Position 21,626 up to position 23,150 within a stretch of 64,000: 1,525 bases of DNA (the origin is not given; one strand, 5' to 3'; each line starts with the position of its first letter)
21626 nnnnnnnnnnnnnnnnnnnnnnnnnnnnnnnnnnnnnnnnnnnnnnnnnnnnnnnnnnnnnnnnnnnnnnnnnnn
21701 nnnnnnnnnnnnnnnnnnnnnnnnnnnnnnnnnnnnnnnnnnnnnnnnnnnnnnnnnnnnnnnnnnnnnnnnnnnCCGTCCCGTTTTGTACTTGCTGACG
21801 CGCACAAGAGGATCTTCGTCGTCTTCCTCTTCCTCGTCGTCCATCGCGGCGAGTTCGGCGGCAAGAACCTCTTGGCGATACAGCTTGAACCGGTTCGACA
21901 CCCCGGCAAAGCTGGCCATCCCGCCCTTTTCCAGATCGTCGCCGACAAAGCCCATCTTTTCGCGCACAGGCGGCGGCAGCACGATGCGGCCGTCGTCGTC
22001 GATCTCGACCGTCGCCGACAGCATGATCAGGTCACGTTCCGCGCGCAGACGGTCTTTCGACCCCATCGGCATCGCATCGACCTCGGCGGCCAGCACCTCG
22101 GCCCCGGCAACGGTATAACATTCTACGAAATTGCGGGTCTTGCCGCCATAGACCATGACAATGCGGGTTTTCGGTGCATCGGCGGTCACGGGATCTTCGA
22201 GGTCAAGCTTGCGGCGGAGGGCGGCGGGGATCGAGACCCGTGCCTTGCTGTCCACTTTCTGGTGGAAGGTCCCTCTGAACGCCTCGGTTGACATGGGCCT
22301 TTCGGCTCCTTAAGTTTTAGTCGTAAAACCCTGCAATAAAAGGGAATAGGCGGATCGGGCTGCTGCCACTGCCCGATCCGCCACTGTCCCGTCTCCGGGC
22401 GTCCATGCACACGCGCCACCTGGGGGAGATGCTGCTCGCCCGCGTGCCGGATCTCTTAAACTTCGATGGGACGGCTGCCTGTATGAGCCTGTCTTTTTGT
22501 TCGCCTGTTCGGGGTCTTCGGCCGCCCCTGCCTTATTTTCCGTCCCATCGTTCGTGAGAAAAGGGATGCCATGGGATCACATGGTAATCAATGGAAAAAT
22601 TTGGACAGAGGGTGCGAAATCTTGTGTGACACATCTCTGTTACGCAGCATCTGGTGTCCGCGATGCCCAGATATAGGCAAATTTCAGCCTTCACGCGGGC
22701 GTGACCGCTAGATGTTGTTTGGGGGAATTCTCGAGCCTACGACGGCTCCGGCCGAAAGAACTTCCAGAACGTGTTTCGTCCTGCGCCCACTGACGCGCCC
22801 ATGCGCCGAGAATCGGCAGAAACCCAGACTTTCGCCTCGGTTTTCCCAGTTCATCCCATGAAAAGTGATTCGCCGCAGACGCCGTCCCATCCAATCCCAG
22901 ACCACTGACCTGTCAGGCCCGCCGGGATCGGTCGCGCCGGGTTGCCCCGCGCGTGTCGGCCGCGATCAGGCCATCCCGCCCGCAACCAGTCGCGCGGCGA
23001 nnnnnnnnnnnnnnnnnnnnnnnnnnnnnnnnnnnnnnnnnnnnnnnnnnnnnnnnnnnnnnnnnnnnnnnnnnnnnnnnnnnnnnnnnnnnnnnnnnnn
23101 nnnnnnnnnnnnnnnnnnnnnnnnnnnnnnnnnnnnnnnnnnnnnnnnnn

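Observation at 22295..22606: Long structured mraZ leader with an internal intrinsic terminator: UpsM-like riboregulatory leader of the dcw operon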

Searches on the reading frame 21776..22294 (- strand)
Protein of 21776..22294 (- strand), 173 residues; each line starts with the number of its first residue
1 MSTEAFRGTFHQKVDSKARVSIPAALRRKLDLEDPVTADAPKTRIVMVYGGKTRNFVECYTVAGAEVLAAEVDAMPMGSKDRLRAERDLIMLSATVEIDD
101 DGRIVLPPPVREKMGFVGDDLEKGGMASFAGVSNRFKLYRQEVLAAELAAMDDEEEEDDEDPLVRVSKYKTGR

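Call 11: find_related_loci(query=window:21776-22294:-, collection=genome_contigs, flank=2500)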
Query window:21776-22294:- (173 aa) in genome_contigs; peptide patterns used: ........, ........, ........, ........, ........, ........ (x = any residue, [..] = any of these).
247 stretches matched a pattern; 44 encode a relative of the query (tblastn E <= 1e-3); 44 distinct loci.
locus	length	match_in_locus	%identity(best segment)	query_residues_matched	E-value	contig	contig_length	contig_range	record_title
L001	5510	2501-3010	88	1-171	2e-92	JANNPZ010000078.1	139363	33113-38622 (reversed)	MAG: Paracoccaceae bacterium isolate SOY_31_metabat_74 SOY_31_k141_1743373, whole genome shotgun sequence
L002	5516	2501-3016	74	1-171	9e-76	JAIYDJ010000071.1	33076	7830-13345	MAG: Rhodobacter sp. isolate H1_MAG_00031 pond_H1_MAG_00031_000000000107, whole genome shotgun sequence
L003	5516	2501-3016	67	1-171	2e-70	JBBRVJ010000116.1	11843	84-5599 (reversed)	MAG: Rhodobacterales bacterium isolate La3_metabat2.138 La3_metabat2.138_K_1717449_L_11843_cov_27.8530, whole genome sho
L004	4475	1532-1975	66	1-148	6e-62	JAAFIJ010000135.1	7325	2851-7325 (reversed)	MAG: Rhodobacterales bacterium isolate bin42.metabat.b1b2b5.055 WN_Rhodobacterales_3_scaffold_135, whole genome shotgun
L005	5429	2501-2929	67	1-143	7e-60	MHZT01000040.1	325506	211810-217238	MAG: Rhodobacterales bacterium RIFCSPHIGHO2_02_FULL_62_130 rifcsphigho2_02_scaffold_34, whole genome shotgun sequence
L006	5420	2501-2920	59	3-142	3e-53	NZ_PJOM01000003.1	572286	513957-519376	Pseudotabrizicola formosa strain XJSP contig3, whole genome shotgun sequence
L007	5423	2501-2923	58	3-143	4e-53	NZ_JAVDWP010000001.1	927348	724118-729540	Pseudotabrizicola sp. 4114 Ga0454472_01, whole genome shotgun sequence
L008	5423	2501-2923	58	3-143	5e-53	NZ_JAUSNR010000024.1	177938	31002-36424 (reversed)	MAG: Pseudotabrizicola sp. isolate E21_concoct.bin.118 E21_k141_61270, whole genome shotgun sequence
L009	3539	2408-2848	56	3-149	1e-52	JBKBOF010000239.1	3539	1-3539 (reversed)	MAG: Paracoccaceae bacterium isolate 21H_023.bin.42 NODE_241_length_3539_cov_27.046794, whole genome shotgun sequence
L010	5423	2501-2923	57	3-143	3e-52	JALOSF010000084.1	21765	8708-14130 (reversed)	MAG: Cypionkella sp. isolate Prado200 scaffold_10049, whole genome shotgun sequence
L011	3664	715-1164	57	3-157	5e-52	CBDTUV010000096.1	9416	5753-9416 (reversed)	MAG TPA_asm: uncultured Pseudorhodobacter sp. isolate SRR7614695_binner13_Refined_14 genome assembly, contig: ERZ2387768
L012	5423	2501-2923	57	3-143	1e-51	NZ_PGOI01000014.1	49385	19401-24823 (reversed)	Pseudorhodobacter sp. MZDSW-24AT contig_14, whole genome shotgun sequence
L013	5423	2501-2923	57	3-143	8e-52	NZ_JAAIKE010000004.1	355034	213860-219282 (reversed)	Pseudotabrizicola algicola strain ETT8 contig4, whole genome shotgun sequence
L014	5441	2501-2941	56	3-149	8e-52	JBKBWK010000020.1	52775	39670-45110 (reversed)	MAG: Paracoccaceae bacterium isolate 21H_023.bin.59 NODE_20_length_52775_cov_19.162644, whole genome shotgun sequence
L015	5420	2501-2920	57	3-142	7e-52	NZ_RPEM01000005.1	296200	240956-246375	Pseudotabrizicola sediminis strain DRYC-M-16 Scaffold5, whole genome shotgun sequence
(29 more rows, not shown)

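Call 24: find_homologous_proteins(query=window:21776-22294:-, max_evalue=1e-10)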
Query window:21776-22294:- (173 aa): 601 proteins with E <= 1e-10 among 2985 candidates; the best 120 are listed.
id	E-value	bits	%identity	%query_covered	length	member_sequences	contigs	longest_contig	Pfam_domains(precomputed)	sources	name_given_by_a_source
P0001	3.1e-103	361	98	99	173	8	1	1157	PF02381.24,PF04014.24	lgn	-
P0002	2.1e-101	355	97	99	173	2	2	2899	PF02381.24,PF04014.24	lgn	-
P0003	3.7e-95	334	91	99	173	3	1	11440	PF02381.24,PF04014.24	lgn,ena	-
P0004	3.2e-91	322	88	99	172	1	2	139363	PF02381.24,PF04014.24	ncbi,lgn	-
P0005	5.1e-89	314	83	100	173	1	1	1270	PF02381.24,PF04014.24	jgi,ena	-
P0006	2.2e-88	312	85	98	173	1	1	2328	PF02381.24,PF04014.24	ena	-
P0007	4.1e-87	308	84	99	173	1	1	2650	PF02381.24,PF04014.24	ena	-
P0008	1.9e-78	280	77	100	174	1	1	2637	PF02381.24,PF04014.24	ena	-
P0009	2.6e-78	280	76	99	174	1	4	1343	PF02381.24,PF04014.24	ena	-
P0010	3.0e-78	279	76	98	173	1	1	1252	PF02381.24,PF04014.24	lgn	-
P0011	7.0e-77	275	76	99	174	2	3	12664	PF02381.24,PF04014.24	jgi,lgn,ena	jgi:MraZ protein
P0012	5.2e-76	272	77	85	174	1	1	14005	PF02381.24,PF04014.24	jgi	-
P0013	5.5e-76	272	75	98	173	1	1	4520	PF02381.24,PF04014.24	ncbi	-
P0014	1.2e-75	271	74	99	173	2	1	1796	PF02381.24,PF04014.24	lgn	-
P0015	3.5e-75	269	74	98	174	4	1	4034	PF02381.24,PF04014.24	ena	-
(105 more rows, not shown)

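Call 41: search_protein_families(library=pfam, proteins=[window:21776-22294:-], max_evalue=0.00001)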
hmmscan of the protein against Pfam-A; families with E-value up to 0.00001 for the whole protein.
window:21776-22294:- (173 aa): 2 families
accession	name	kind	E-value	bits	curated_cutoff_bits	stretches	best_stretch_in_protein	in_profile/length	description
PF02381.23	MraZ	-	2.8e-10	40.5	23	0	6-38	2-34/72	MraZ protein, putative antitoxin-like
PF04014.23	MazE_antitoxin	-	1.2e-08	35.2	24.7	0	12-33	2-23/48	Antidote-toxin recognition MazE, bacterial antitoxin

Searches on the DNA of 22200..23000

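Call 10: search_rna_families(source=window, start=22200, end=23000, threshold=evalue, max_evalue=10)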
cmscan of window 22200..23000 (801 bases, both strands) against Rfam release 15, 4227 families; matches with E-value up to 10: 8.
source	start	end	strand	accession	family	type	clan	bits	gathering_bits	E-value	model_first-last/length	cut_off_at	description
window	22342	22391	+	RF03660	mir-4018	Gene; miRNA;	-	23.6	66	0.028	1-54/54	no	mir-4018 microRNA precursor family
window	22340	22390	-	RF03660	mir-4018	Gene; miRNA;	-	22.7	66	0.05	1-54/54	no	mir-4018 microRNA precursor family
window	22348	22410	-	RF01811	PtaRNA1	Gene; antitoxin;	-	14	47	7.7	1-72/72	no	Plasmid transferred anti-sense RNA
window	22351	22380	+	RF02353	BjrC68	Gene; sRNA;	-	13.9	39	1.1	10-43/82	no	Bradyrhizobiaceae sRNA BjrC68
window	22271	22387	+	RF02180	ST7-AS1_2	Gene; lncRNA;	-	13.6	50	2.4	1-110/110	no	ST7 antisense RNA 1 conserved region 2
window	22250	22305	-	RF01740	gyrA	Cis-reg;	-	12.5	45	10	1-88/88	no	gyrA RNA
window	22283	22387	+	RF02492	Gl_U2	Gene; snRNA; splicing;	-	11.7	100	6.8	1-136/136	no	Giardia U2 spliceosomal RNA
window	22255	22390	+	RF01953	SOX2OT_exon3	Gene; lncRNA;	-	8.6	70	4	155-276/276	no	SOX2 overlapping transcript exon 3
